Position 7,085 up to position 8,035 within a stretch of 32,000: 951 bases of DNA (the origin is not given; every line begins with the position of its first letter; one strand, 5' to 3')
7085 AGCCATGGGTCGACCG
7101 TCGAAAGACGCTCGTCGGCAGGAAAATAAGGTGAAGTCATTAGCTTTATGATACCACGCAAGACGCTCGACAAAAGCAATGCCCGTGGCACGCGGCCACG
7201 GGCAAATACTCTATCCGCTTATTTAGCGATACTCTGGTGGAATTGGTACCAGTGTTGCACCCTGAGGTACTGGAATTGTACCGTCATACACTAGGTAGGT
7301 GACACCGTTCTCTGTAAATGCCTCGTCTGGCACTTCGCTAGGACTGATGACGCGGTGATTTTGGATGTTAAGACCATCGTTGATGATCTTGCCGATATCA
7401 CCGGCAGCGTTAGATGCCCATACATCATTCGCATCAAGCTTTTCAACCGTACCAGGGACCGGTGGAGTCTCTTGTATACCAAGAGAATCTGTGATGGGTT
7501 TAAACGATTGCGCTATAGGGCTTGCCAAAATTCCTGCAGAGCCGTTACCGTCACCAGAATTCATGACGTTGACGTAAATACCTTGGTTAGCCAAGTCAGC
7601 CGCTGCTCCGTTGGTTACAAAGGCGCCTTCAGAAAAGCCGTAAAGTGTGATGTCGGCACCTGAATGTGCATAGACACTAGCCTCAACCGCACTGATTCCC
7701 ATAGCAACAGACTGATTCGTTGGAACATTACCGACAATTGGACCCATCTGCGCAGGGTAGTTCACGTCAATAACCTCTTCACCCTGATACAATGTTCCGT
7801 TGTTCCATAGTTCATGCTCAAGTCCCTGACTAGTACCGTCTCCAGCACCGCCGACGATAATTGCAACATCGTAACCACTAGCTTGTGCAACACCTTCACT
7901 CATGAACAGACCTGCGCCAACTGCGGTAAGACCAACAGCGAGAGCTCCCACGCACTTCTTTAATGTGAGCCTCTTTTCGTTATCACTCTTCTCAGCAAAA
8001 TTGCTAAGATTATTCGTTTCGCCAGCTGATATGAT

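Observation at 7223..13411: Tandem array of four highly diverged secreted GxSxG hydrolase-like paralogs, each its own transcription unit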

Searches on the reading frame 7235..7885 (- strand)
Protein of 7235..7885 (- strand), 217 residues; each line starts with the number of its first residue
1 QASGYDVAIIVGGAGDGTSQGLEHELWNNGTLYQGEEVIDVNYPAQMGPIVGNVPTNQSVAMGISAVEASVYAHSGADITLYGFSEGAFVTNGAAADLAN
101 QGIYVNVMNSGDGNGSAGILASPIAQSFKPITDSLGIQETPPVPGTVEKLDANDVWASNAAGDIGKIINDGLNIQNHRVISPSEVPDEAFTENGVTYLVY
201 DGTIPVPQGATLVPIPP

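Call 10: find_homologous_proteins(query=A2, max_evalue=0.001)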
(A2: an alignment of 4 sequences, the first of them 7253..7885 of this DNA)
Query A2 (4 sequences) (211 aa, profile of the alignment): 8 proteins with E <= 0.001 among 6500 candidates.
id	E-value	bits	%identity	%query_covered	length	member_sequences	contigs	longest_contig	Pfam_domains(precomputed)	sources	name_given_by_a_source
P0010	3.1e-121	422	31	92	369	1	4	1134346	-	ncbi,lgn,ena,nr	ncbi:MAG: hypothetical protein H6797_03740 [Candidatus Nomurabacteria bacterium]|nr:MAG: hypothetica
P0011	3.8e-109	382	35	94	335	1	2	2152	-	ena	-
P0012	4.9e-102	359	31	92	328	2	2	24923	-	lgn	-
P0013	3.9e-77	277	100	100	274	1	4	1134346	PF08237.18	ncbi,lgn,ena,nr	ncbi:MAG: PE-PPE domain-containing protein [Candidatus Nomurabacteria bacterium]|nr:MAG: PE-PPE doma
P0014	1.4e-42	164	53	96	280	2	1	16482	PF08237.18,PF01083.29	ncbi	-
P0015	4.8e-42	162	55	97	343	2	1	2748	PF08237.18,PF01083.29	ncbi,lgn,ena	-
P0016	3.9e-41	159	55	99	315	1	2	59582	PF08237.18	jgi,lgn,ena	-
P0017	1.4e-31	128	44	97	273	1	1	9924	-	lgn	-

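Call 11: search_solved_structures(query=A2, max_evalue=10, show_alignments=2)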
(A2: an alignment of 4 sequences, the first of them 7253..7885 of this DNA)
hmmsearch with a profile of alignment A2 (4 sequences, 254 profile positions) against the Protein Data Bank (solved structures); distinct sequences matched with E-value up to 10: 7.
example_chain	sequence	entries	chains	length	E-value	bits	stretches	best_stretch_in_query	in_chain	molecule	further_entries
4psc_A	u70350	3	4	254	0.016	18.1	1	40-137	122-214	Carbohydrate esterase family 5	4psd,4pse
3hc7_A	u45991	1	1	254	0.063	16.1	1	41-168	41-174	Gene 12 protein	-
4h0c_A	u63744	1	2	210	0.19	14.5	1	42-104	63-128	Phospholipase/Carboxylesterase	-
1usw_A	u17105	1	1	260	0.31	13.8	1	58-123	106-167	FERULOYL ESTERASE A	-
2hl6_A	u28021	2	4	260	0.34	13.7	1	58-123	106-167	Feruloyl esterase A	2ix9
1uwc_A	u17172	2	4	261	0.34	13.7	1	58-122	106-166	FERULOYL ESTERASE A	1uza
4f21_A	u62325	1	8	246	0.89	12.3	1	45-105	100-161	Carboxylesterase/phospholipase family protein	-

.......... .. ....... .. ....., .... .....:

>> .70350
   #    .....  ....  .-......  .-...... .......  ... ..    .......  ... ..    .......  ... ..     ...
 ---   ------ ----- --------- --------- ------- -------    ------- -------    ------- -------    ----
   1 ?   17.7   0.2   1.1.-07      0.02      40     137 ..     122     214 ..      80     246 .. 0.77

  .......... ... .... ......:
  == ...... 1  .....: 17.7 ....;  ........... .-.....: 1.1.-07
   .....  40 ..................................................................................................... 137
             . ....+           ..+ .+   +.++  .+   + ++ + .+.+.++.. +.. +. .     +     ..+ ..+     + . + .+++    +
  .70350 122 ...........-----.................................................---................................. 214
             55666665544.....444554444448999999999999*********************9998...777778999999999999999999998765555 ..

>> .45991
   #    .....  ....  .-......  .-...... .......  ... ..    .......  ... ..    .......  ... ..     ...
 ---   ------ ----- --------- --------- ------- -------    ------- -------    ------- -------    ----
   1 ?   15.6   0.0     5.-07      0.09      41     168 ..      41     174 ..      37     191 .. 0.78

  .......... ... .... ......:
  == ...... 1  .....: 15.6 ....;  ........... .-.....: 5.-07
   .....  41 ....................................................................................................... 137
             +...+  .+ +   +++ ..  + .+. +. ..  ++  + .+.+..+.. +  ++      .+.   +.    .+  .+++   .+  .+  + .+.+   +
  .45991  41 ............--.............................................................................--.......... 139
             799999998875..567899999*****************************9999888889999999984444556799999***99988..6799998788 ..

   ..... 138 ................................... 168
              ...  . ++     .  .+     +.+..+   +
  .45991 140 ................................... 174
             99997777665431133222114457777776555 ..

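Call 24: search_protein_representatives(alignment_id=A2)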
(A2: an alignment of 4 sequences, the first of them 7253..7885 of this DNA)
Query: 4 sequences, 254 profile positions. Proteins with E-value up to 0.001 (for the whole library): 191; up to 1e-10: 113; up to 1e-30: 27. The best 150 are listed.
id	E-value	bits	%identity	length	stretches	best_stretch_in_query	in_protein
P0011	1.2e-109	382.1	-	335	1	1-253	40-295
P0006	1.3e-105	369.0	-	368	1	3-253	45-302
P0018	2.4e-62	227.2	-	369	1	2-252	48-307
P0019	3.0e-58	213.8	-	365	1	7-227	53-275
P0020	2.4e-56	207.5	-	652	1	10-248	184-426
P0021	2.9e-56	207.2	-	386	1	2-252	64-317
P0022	2.7e-53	197.5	-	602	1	9-251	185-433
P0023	2.9e-50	187.6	-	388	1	2-252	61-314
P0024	9.8e-50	185.9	-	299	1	2-227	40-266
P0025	2.2e-43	165.1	-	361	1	2-222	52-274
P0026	2.7e-43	164.8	-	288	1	2-215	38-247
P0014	4.5e-43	164.0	-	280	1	6-209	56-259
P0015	1.5e-42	162.3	-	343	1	3-250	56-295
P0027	2.4e-40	155.1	-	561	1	4-213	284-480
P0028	3.8e-40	154.5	-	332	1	2-230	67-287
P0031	4.8e-36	141.0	-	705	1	3-252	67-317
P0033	1.8e-35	139.1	-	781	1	9-218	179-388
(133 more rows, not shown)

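Call 36: list_cluster_members(proteins=[P0018, P0019, P0021, P0022, P0023, P0024, P0025, P0027, P0031, P0033])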
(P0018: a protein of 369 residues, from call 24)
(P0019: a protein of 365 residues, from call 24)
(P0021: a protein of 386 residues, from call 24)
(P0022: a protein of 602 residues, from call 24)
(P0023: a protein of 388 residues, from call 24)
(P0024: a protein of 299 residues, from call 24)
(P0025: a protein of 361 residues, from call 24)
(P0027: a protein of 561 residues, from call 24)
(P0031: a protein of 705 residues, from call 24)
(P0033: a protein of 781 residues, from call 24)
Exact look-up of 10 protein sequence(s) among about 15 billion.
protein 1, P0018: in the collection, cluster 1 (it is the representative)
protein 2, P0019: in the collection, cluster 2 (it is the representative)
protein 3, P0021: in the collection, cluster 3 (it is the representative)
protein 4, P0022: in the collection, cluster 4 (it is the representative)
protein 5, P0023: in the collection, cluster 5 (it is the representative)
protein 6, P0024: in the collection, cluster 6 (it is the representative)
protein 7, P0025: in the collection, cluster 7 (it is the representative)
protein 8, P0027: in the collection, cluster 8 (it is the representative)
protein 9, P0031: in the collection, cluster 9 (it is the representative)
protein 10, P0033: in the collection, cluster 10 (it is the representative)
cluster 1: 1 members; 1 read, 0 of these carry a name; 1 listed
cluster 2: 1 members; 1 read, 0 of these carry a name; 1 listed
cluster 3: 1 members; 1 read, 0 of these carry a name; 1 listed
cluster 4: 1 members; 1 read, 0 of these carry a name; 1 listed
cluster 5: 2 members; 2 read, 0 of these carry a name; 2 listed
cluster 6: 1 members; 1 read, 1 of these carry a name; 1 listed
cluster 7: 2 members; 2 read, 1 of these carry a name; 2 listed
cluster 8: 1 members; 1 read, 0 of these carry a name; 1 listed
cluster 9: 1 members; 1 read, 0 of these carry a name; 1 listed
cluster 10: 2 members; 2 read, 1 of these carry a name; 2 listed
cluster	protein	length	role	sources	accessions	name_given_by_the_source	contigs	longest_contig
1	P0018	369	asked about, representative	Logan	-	-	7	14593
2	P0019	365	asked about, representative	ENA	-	-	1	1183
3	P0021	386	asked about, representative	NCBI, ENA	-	-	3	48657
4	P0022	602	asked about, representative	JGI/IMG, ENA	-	-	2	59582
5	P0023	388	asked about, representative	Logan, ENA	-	-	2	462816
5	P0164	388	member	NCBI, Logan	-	-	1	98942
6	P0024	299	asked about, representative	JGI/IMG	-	hypothetical protein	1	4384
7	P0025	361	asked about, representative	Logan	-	-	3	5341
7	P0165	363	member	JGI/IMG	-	hypothetical protein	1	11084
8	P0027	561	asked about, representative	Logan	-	-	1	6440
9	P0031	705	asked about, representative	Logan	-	-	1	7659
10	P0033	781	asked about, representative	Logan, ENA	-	-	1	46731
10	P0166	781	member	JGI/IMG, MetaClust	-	\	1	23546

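Call 44: find_homologous_proteins(query=A6, max_evalue=0.00001)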
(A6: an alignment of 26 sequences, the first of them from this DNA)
Query A6 (26 sequences) (216 aa, profile of the alignment): 8 proteins with E <= 0.00001 among 6440 candidates.
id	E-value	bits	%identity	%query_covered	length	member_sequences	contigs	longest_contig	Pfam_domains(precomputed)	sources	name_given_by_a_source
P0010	2.9e-78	281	31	90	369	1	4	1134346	-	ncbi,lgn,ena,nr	ncbi:MAG: hypothetical protein H6797_03740 [Candidatus Nomurabacteria bacterium]|nr:MAG: hypothetica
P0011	2.7e-73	265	35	92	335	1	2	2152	-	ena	-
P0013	6.2e-62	228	100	100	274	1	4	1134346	PF08237.18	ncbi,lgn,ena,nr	ncbi:MAG: PE-PPE domain-containing protein [Candidatus Nomurabacteria bacterium]|nr:MAG: PE-PPE doma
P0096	7.4e-60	221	27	71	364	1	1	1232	-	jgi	jgi:hypothetical protein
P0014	1.8e-57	213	54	98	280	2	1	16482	PF08237.18,PF01083.29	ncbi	-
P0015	3.4e-54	202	55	94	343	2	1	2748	PF08237.18,PF01083.29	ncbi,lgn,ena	-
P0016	1.9e-53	200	54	99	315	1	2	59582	PF08237.18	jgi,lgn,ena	-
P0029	8.5e-43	165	59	99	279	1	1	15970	-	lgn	-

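Call 46: find_encoding_contigs(protein=P0016, flank=10000, max_places=3)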
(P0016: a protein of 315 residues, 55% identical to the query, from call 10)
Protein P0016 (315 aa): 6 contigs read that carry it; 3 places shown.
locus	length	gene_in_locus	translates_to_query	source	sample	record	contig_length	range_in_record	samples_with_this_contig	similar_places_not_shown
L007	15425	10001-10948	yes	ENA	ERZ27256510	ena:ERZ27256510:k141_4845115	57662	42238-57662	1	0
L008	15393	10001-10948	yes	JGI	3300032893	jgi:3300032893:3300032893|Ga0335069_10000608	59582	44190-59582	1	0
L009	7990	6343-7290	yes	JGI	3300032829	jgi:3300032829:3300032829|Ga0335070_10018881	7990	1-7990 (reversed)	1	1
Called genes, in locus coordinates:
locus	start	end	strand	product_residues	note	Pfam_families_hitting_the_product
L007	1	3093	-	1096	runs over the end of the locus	PF00580:UvrD-helicase, PF13245:AAA_19, PF13604:AAA_30 (faint), PF13361:UvrD_C, PF13538:UvrD_C_2 (faint), PF12705:PDDEXK_1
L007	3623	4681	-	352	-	-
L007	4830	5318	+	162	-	-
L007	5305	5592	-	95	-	-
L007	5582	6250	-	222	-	-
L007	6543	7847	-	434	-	PF05958:tRNA_U5-meth_tr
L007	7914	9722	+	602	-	-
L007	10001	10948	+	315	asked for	PF08237:PE-PPE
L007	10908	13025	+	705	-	PF02922:CBM_48, PF00128:Alpha-amylase, PF02806:Alpha-amylase_C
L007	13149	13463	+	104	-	-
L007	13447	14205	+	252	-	-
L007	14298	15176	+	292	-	PF03446:NAD_binding_2, PF00393:6PGD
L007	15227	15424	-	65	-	?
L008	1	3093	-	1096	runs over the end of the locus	PF00580:UvrD-helicase, PF13245:AAA_19, PF13604:AAA_30 (faint), PF13361:UvrD_C, PF13538:UvrD_C_2 (faint), PF12705:PDDEXK_1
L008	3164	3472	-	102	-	-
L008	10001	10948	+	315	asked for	PF08237:PE-PPE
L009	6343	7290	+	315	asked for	PF08237:PE-PPE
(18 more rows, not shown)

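Call 47: search_solved_structures(query=A6, max_evalue=1, show_alignments=4)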
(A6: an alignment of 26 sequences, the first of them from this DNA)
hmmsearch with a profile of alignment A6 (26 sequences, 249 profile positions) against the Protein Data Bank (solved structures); distinct sequences matched with E-value up to 1: 25.
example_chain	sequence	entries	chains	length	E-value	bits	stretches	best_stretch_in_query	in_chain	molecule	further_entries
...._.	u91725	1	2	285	2.1e-06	30.9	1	31-126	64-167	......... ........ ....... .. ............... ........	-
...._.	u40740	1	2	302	0.00017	24.6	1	39-130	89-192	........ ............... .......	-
4psc_A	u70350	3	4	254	0.0003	23.8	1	39-125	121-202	Carbohydrate esterase family 5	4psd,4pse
1qoz_A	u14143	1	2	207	0.0013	21.7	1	30-93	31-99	ACETYL XYLAN ESTERASE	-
1bs9_A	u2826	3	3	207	0.0042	20.1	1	32-91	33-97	ACETYL XYLAN ESTERASE | ACETYL XYLAN ESTERASE II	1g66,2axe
2hl6_A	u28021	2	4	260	0.0045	19.9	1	58-139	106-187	Feruloyl esterase A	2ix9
1uwc_A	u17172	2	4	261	0.0049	19.8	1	58-139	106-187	FERULOYL ESTERASE A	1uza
1usw_A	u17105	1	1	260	0.0055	19.7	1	58-137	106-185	FERULOYL ESTERASE A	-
7cc4_A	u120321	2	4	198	0.0096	18.9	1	56-121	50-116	Cutinase-like enzyme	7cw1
4h0c_A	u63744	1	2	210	0.014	18.3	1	41-103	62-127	Phospholipase/Carboxylesterase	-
3hc7_A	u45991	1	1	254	0.042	16.8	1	43-142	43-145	Gene 12 protein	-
1lgy_A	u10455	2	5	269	0.065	16.2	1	64-118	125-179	TRIACYLGLYCEROL LIPASE | LIPASE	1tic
7crn_A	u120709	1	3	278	0.11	15.5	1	53-102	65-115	Non-ribosomal peptide synthetase 4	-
2bjh_A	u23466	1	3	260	0.13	15.1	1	58-137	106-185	FERULOYL ESTERASE A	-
2czq_A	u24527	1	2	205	0.2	14.5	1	59-126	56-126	cutinase-like protein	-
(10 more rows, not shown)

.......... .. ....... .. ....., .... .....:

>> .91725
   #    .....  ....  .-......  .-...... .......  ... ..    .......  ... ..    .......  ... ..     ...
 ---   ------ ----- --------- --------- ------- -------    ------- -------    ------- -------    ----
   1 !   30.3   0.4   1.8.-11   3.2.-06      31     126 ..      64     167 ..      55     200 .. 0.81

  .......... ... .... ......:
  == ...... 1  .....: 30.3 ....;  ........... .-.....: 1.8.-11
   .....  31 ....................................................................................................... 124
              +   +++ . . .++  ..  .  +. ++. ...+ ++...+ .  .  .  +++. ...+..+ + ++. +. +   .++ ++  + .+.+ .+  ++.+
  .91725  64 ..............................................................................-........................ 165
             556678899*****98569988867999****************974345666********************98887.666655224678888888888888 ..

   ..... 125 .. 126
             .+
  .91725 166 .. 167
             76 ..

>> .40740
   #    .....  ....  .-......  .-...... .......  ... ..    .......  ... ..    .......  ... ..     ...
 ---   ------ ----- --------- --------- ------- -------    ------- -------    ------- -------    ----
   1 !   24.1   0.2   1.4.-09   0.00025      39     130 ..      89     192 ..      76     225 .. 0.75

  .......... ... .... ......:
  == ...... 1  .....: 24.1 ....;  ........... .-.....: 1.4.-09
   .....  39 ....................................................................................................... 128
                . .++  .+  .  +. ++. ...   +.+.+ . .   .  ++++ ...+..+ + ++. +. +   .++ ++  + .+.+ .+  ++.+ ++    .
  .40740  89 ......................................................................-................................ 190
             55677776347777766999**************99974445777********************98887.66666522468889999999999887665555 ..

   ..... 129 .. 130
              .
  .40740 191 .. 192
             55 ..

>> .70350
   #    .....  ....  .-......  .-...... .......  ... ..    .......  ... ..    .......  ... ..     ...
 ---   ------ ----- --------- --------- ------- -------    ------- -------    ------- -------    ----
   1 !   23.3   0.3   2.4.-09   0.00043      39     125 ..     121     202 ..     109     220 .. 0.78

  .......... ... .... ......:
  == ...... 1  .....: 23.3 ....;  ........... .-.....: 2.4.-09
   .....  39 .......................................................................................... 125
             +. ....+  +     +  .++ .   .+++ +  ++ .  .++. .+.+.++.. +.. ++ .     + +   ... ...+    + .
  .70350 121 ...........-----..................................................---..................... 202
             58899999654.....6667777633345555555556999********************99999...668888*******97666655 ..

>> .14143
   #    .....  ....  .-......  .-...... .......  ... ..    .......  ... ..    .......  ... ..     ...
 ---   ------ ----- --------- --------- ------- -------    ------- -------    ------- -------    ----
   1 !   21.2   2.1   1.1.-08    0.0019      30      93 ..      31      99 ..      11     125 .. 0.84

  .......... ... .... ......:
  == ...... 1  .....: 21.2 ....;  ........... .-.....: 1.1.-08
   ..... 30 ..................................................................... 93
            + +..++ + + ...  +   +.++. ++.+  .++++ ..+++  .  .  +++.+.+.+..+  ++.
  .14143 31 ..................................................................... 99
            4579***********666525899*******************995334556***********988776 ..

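Call 93: search_protein_families(library=pfam, alignment_id=A6, max_evalue=0.01)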
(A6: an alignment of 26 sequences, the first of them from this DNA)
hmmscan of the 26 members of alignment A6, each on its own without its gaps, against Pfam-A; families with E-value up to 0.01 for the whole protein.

A. member 1, seq(216 aa): 1 family
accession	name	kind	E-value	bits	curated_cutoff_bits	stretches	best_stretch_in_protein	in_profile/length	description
PF08237.17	PE-PPE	-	2.6e-08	34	21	1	38-130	6-110/228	PE-PPE domain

B. families by the number of members that match (of 26 scanned): 2 families
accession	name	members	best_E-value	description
PF08237.17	PE-PPE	17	4e-09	PE-PPE domain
PF01083.28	Cutinase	6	1.6e-05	Cutinase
